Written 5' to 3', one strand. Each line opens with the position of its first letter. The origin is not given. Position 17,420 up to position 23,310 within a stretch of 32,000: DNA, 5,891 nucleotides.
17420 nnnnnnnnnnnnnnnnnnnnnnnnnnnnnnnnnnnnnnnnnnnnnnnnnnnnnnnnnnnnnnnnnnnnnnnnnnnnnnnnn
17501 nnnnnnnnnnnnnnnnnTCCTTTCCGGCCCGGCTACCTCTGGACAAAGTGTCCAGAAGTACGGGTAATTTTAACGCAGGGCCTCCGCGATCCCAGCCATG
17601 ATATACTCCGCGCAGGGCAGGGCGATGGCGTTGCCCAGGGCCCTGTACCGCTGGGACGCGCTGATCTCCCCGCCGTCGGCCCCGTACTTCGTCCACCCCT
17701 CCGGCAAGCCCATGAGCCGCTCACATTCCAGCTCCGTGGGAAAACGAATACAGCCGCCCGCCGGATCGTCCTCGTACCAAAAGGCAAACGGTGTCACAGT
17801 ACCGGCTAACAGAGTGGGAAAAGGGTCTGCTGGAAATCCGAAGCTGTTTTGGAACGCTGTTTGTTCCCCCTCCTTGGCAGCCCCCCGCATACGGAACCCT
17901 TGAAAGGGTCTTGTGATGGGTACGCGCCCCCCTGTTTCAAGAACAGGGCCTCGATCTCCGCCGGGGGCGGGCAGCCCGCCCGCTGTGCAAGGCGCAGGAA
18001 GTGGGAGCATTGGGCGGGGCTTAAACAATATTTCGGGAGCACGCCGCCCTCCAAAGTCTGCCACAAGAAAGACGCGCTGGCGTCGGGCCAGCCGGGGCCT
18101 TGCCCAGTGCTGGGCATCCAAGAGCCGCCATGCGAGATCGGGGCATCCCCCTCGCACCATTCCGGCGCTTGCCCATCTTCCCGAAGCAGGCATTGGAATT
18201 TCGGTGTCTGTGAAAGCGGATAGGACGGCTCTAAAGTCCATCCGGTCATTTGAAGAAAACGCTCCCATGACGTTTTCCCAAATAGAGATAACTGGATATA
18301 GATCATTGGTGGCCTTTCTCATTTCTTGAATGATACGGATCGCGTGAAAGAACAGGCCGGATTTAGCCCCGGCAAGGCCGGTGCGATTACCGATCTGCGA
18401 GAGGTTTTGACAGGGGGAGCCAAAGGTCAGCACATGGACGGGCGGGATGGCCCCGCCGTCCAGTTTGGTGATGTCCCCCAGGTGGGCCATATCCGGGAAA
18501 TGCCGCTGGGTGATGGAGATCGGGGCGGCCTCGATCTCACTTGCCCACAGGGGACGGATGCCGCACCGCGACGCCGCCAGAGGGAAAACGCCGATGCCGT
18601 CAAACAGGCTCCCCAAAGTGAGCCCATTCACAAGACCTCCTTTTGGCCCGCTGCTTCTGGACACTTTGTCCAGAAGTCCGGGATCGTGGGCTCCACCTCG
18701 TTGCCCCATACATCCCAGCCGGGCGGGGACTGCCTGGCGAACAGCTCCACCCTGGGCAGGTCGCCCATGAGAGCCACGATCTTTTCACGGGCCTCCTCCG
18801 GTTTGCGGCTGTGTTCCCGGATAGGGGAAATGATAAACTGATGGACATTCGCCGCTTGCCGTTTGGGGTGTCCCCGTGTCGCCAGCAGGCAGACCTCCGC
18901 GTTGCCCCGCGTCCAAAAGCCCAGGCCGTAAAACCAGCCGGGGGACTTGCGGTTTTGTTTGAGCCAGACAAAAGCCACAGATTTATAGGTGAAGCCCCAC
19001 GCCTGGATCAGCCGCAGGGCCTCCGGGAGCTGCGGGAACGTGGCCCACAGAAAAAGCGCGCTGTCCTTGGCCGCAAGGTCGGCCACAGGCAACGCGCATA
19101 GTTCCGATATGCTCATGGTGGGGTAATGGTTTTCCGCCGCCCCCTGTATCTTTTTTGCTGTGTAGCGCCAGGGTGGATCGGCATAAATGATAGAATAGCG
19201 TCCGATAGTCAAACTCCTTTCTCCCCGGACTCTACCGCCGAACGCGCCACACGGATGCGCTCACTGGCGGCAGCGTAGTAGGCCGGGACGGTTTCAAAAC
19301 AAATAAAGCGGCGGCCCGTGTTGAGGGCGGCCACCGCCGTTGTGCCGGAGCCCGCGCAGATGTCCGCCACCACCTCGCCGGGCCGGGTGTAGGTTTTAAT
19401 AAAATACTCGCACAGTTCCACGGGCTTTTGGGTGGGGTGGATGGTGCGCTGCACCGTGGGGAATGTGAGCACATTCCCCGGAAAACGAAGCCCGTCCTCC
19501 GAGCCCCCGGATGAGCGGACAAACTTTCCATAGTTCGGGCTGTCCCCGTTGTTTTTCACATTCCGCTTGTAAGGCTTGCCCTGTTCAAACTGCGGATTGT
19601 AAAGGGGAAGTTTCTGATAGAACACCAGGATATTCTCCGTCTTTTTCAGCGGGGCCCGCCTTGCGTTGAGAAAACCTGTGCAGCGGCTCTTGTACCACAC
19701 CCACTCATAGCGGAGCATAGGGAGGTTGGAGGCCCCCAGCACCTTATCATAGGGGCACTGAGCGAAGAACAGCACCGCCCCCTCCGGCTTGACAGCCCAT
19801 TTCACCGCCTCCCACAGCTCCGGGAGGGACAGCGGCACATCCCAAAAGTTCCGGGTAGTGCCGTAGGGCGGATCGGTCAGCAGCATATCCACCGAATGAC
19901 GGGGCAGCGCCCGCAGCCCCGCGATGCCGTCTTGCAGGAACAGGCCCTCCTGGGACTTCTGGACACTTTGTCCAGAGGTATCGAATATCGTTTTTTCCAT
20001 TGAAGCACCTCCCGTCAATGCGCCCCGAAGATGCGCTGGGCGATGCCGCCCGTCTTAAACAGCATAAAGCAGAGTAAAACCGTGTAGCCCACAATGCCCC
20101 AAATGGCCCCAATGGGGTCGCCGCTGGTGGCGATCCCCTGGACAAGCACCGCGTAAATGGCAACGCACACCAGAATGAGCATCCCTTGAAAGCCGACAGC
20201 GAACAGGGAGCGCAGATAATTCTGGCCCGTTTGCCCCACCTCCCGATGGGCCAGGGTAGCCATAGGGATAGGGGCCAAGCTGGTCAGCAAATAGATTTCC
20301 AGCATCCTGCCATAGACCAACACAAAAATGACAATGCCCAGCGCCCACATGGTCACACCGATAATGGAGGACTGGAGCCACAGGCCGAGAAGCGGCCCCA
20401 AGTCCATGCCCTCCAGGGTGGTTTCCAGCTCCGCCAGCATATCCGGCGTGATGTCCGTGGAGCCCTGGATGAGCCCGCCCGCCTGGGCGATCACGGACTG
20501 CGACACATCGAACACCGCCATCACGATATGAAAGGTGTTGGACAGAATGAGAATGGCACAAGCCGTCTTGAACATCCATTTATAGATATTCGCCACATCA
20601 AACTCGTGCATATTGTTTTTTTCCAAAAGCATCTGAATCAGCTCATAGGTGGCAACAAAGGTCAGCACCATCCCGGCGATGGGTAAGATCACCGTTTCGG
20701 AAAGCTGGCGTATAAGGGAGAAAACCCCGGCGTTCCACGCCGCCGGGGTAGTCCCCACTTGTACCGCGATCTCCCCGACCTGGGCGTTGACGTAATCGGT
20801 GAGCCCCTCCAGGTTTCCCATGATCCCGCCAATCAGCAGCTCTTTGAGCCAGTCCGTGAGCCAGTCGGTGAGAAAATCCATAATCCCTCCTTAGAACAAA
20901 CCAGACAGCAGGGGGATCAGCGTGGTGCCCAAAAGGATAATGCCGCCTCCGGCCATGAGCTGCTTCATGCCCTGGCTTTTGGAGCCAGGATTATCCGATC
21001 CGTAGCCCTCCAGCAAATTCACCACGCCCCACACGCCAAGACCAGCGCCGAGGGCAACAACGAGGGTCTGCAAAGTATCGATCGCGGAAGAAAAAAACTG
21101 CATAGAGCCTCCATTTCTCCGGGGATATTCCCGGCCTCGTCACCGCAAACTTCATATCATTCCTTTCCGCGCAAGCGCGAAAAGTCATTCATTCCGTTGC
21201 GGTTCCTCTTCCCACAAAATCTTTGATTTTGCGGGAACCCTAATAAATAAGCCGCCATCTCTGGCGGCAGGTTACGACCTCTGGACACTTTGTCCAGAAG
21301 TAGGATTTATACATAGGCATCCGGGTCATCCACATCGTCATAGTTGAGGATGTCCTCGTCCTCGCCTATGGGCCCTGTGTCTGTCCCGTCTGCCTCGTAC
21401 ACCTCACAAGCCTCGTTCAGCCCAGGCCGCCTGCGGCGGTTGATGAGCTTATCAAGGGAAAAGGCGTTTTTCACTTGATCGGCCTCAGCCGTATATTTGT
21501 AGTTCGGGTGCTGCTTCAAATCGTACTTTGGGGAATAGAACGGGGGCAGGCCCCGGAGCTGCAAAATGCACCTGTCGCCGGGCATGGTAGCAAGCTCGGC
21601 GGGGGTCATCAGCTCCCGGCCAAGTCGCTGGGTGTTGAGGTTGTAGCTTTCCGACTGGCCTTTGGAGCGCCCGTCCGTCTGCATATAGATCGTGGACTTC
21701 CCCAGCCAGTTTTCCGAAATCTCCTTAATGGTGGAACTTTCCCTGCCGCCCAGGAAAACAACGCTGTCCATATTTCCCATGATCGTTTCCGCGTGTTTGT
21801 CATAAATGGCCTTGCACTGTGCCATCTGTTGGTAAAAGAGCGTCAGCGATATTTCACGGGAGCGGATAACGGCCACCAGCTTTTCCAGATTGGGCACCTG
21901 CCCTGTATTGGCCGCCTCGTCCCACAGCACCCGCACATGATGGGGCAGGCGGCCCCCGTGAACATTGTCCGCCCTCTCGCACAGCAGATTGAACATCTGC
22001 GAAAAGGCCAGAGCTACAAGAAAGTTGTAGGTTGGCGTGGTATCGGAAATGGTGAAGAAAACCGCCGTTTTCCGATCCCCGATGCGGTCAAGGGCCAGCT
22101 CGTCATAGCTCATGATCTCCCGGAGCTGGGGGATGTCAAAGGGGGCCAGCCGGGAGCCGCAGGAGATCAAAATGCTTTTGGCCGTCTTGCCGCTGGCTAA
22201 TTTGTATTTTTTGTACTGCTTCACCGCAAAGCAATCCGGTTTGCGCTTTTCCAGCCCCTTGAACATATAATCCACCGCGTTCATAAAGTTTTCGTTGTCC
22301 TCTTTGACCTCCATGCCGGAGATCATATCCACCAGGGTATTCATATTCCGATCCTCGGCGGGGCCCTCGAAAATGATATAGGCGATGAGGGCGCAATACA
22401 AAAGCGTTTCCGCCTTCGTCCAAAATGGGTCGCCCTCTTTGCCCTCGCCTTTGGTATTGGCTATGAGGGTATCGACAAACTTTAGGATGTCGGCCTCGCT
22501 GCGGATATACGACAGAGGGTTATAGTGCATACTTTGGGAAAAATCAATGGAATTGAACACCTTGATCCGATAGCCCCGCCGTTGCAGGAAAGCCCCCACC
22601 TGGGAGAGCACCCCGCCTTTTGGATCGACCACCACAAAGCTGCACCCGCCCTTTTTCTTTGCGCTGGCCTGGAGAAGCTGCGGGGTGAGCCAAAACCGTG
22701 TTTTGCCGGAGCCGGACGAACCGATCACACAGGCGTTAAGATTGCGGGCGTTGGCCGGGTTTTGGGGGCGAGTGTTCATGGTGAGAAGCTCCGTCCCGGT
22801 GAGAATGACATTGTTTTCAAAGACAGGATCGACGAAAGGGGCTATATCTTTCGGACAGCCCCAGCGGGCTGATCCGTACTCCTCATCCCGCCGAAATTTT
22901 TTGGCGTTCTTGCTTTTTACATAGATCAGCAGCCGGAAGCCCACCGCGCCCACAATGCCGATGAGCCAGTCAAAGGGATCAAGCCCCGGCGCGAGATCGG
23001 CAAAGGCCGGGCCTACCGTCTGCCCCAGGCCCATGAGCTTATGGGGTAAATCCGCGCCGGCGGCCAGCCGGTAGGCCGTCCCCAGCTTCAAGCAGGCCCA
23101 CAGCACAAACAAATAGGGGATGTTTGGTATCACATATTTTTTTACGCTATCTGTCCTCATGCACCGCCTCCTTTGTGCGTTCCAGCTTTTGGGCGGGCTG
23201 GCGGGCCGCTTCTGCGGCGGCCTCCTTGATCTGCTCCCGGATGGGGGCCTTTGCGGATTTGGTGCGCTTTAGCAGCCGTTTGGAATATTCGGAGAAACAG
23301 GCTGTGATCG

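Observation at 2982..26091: Fourteen copies of a 23-27 bp palindrome confined to the ICE backbone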

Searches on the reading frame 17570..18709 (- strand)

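Call 6: search_protein_families(library=pfam, proteins=[window:17570-18709:-], max_evalue=0.01)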
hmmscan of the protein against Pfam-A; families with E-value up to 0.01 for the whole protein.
window:17570-18709:- (379 aa): 1 family
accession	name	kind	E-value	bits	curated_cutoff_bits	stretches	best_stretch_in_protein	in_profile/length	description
PF00145.23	DNA_methylase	-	2.8e-28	99.7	22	2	32-169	3-133/324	C-5 cytosine-specific DNA methylase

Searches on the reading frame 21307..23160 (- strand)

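Call 7: search_protein_families(library=pfam, proteins=[window:21307-23160:-], max_evalue=0.01)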
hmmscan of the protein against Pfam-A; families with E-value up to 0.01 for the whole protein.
window:21307-23160:- (617 aa): 3 families
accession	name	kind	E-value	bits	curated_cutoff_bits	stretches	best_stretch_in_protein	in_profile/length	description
PF02534.20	T4SS-DNA_transf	-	7.1e-50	170.6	20.1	1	143-546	47-443/468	Type IV secretory system Conjugative DNA transfer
PF12696.13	TraG-D_C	-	1.2e-32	113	22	1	408-527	1-125/126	TraM recognition site of TraD and TraG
PF10412.15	TrwB_AAD_bind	-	2e-17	63.6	20.5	2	412-536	249-376/387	Type IV secretion-system coupling protein DNA-binding domain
